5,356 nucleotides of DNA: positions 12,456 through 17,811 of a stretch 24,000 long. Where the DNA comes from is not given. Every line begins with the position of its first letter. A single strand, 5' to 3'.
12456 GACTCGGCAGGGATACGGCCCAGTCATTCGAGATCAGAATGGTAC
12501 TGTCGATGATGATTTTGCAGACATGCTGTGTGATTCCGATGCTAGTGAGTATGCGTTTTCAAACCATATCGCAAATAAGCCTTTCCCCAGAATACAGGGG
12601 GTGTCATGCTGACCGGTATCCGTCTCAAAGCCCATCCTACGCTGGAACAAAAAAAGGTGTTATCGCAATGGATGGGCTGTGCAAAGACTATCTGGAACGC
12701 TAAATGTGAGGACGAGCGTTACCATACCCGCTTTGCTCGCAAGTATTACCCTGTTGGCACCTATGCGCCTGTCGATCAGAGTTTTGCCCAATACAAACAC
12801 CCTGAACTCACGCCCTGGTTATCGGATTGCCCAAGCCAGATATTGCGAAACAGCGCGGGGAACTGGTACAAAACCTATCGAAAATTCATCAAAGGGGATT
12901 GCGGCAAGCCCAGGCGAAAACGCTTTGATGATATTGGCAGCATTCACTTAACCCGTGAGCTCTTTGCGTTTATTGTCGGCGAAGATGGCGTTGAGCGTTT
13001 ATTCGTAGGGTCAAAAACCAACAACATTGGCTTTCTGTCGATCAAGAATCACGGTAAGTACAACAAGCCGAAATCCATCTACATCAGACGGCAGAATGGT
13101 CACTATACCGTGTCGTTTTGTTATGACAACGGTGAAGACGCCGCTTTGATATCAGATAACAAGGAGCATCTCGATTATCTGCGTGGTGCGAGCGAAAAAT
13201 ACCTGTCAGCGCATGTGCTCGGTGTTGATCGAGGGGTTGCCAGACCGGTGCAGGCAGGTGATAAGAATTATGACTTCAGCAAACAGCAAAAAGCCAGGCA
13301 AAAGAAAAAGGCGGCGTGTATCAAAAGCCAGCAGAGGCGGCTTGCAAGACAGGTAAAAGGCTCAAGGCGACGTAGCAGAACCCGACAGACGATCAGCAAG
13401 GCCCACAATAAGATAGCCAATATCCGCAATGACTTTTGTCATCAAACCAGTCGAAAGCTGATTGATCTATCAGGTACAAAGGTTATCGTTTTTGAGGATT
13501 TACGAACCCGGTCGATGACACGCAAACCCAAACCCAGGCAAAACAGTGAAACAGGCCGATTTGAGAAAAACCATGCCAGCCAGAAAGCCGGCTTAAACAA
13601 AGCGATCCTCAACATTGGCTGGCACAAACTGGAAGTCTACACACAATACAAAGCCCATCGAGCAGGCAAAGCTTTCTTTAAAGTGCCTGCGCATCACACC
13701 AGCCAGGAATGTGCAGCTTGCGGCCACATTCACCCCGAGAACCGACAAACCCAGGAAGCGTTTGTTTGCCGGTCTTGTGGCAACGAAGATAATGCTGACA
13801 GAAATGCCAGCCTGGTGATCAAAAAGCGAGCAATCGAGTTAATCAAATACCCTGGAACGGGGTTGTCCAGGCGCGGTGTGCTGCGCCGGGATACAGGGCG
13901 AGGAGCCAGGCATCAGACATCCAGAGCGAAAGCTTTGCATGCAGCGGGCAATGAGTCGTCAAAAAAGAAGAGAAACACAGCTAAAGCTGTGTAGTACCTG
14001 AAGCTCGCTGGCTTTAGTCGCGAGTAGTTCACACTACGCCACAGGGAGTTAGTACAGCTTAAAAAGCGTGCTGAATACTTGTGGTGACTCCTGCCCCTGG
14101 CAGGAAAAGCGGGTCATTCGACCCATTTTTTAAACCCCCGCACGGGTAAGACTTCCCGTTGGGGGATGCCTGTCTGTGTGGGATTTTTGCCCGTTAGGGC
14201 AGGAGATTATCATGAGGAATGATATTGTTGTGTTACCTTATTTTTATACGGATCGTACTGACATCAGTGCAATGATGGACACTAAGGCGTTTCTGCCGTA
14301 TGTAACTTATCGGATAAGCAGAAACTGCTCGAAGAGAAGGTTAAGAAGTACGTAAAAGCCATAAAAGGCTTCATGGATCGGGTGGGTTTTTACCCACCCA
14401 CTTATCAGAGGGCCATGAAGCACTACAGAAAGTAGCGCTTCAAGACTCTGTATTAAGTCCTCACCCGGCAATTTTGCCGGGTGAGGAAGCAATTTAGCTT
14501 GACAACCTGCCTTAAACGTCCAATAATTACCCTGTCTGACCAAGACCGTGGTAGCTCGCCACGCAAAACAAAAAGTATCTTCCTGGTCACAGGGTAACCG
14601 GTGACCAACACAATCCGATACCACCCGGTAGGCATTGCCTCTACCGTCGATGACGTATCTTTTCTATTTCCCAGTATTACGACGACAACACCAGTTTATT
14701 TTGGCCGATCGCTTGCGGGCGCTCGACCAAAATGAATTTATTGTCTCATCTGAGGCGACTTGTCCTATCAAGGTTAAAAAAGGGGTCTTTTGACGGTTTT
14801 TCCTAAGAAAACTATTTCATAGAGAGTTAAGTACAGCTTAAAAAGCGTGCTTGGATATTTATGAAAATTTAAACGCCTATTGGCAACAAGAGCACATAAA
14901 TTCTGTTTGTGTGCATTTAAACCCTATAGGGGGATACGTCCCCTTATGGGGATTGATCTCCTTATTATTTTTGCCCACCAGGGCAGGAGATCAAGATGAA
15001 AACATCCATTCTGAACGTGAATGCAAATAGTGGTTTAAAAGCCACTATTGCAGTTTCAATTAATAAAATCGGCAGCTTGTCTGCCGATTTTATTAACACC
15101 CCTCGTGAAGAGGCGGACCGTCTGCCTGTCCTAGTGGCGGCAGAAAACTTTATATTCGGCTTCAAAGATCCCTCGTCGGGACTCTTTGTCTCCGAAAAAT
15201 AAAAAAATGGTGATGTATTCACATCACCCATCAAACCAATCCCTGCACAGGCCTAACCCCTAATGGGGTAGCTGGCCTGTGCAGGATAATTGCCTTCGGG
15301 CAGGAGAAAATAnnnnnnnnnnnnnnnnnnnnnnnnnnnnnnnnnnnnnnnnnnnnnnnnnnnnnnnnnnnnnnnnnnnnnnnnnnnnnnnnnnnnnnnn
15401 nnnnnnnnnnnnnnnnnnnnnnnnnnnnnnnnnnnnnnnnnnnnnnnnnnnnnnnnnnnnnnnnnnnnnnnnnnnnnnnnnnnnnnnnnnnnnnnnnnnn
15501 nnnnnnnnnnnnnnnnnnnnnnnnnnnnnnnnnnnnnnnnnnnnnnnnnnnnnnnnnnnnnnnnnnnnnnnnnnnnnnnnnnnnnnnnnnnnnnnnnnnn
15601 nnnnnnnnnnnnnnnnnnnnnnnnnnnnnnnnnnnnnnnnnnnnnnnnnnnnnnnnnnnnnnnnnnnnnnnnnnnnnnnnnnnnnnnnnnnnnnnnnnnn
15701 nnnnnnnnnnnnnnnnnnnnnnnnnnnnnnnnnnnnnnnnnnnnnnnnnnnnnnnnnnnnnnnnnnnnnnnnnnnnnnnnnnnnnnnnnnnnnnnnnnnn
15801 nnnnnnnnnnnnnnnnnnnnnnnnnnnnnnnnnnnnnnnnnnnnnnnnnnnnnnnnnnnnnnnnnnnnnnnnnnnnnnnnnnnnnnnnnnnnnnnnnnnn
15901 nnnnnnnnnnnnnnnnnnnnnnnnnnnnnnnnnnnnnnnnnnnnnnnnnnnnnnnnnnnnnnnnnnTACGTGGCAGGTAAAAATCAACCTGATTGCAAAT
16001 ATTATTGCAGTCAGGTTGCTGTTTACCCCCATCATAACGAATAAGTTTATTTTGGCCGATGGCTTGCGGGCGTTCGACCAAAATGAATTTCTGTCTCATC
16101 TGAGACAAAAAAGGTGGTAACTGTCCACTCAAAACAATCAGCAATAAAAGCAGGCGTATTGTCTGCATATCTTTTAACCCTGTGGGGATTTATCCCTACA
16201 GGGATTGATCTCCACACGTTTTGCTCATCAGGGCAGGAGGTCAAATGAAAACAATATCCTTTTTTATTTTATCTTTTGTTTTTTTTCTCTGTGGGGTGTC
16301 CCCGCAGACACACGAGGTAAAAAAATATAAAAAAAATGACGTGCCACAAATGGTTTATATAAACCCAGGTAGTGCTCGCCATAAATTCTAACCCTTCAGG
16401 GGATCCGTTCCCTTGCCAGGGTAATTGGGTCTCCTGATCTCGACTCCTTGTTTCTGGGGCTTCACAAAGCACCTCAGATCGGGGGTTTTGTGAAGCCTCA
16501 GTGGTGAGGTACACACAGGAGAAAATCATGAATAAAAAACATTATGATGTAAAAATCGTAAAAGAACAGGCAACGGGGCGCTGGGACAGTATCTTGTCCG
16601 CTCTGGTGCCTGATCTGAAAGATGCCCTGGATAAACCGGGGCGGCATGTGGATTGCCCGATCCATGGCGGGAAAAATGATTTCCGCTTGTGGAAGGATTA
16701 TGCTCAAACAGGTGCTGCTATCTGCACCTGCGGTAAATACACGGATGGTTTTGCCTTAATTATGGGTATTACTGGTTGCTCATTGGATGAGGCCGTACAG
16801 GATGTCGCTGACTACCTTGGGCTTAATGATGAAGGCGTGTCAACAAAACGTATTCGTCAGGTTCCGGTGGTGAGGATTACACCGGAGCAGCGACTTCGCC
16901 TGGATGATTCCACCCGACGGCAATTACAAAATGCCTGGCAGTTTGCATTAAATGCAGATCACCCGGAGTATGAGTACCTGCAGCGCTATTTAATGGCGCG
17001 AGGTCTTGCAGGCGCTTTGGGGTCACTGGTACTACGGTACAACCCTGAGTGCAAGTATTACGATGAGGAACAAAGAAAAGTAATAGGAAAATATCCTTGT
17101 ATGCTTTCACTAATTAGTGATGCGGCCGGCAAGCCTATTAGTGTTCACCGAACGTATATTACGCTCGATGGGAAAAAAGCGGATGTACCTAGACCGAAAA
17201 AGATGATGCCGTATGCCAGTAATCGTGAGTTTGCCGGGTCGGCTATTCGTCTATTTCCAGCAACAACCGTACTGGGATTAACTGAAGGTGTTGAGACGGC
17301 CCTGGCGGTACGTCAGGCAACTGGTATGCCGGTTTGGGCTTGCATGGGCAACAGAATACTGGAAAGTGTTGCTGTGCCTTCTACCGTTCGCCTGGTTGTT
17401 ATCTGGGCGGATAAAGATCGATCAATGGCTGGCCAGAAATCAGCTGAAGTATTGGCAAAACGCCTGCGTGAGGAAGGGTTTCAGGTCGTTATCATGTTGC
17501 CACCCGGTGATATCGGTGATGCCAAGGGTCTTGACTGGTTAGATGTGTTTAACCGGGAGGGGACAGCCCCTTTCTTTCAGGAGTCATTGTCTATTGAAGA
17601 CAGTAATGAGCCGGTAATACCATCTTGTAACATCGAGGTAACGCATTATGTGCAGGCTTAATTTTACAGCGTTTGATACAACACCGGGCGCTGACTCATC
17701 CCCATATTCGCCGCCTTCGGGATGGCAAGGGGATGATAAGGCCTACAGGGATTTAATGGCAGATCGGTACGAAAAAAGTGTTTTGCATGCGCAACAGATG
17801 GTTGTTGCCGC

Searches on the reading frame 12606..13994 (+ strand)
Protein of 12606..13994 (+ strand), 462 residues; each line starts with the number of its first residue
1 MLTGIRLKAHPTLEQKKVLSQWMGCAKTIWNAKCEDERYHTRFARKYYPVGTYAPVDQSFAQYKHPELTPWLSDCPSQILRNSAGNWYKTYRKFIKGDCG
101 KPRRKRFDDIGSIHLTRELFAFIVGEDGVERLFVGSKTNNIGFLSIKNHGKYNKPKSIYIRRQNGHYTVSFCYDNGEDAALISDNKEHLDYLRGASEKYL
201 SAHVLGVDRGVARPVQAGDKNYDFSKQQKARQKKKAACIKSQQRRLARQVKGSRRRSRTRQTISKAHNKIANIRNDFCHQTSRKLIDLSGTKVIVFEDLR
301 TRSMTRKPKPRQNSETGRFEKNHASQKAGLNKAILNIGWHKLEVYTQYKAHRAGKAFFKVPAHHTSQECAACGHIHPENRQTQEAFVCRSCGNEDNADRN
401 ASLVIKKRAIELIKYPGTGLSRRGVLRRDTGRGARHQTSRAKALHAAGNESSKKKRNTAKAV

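Call 9: search_protein_families(library=pfam, proteins=[window:12606-13994:+], max_evalue=0.01)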
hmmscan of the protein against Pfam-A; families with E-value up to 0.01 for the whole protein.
window:12606-13994:+ (462 aa): 3 families
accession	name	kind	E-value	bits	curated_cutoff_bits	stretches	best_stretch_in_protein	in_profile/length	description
PF07282.18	Cas12f1-like_TNB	-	5e-17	62.3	26.3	1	339-405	1-60/60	Cas12f1-like, TNB domain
PF01385.25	OrfB_IS605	-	5e-12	46.5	30.5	1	203-306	17-118/120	Probable transposase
PF12323.14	HTH_OrfB_IS605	-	7.4e-05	22.6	21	1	1-31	1-32/47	Helix-turn-helix domain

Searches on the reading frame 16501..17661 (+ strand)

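Call 9: search_protein_families(library=pfam, proteins=[window:16501-17661:+], max_evalue=0.01)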
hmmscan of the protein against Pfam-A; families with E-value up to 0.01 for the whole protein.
window:16501-17661:+ (386 aa): 3 families
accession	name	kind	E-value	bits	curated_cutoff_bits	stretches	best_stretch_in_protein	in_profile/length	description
PF13362.12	Toprim_3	-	1.2e-19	71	27.2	1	258-355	2-94/95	Toprim domain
PF23639.1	DUF7146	-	3.4e-19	69.6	27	1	139-240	4-99/105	Domain of unknown function (DUF7146)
PF08273.17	Zn_Ribbon_Prim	-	3.9e-09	37.1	23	1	47-83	1-36/37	Zinc-binding domain of primase-helicase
